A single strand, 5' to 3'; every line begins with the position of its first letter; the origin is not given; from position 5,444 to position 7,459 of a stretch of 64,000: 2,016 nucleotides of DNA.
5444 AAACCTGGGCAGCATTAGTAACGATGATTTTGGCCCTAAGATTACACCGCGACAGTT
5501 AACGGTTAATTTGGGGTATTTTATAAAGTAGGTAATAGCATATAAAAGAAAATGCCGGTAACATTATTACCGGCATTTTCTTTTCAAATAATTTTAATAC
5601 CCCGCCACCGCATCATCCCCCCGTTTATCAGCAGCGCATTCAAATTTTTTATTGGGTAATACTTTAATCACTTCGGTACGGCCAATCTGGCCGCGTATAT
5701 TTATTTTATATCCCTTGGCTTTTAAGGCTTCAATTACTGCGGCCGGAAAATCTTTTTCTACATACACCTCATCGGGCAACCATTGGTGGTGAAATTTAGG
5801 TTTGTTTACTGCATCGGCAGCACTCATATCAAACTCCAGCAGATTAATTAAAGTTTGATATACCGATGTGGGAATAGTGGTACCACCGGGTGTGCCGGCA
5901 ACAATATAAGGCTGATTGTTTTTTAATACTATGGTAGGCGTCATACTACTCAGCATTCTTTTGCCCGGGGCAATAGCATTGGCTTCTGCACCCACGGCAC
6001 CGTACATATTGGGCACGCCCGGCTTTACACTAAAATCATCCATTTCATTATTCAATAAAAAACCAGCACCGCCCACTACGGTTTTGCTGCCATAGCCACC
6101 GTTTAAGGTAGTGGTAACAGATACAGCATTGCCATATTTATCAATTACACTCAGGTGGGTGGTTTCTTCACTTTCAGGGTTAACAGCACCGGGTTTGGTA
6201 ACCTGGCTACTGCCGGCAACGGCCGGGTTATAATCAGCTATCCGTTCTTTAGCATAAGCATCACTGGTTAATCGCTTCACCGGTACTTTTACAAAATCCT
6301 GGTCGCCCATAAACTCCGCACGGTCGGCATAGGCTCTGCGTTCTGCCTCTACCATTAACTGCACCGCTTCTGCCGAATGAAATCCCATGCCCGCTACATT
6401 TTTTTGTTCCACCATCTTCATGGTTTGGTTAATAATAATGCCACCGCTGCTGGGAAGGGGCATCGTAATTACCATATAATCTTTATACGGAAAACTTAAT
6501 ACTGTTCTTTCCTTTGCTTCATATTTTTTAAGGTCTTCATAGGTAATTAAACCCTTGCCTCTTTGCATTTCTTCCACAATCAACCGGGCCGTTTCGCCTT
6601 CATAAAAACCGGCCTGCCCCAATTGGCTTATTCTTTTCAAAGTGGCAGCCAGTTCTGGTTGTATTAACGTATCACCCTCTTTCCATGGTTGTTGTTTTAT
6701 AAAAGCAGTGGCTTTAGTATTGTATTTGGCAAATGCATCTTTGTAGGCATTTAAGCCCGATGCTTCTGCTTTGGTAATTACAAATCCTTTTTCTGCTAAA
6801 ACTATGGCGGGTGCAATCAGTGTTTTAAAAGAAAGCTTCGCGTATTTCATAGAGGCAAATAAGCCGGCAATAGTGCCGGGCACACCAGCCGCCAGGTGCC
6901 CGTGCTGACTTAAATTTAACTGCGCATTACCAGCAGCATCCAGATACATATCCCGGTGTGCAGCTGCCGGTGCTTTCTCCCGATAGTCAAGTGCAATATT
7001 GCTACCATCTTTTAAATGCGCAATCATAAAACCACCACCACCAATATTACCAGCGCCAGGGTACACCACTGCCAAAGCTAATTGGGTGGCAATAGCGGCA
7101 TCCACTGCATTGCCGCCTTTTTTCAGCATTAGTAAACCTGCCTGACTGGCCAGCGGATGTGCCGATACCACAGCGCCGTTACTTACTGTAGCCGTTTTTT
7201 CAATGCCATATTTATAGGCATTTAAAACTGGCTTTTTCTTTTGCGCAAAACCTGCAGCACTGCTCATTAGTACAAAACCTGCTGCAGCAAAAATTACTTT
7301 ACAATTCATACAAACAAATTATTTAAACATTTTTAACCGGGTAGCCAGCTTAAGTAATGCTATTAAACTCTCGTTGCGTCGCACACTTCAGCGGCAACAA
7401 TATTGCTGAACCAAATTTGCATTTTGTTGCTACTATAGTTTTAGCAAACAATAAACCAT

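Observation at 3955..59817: Dense family of 100-200 bp palindromic intergenic elements built on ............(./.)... arms (17 loci in 64 kb)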

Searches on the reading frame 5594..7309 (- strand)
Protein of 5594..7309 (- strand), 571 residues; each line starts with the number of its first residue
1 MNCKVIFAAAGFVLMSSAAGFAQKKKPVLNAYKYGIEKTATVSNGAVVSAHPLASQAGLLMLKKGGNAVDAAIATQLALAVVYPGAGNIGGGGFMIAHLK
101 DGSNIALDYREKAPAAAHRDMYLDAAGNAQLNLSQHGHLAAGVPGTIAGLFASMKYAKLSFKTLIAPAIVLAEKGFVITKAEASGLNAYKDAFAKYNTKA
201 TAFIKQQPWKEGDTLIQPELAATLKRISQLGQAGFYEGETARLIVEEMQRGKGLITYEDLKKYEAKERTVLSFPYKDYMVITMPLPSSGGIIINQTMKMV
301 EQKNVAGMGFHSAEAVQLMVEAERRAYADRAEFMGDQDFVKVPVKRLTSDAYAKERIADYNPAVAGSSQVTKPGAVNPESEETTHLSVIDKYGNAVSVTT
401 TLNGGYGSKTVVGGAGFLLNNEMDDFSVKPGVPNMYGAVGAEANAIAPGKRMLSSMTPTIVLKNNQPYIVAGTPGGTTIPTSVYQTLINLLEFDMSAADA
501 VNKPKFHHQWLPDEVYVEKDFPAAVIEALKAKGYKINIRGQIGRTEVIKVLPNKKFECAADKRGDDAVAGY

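Call 26: search_protein_families(library=pfam, proteins=[window:5594-7309:-], max_evalue=0.00001)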
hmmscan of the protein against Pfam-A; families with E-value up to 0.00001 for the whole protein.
window:5594-7309:- (571 aa): 1 family
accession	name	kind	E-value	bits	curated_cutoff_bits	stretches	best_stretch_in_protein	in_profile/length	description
PF01019.26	G_glu_transpept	-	1.5e-161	539.2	27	1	61-565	3-511/512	Gamma-glutamyltranspeptidase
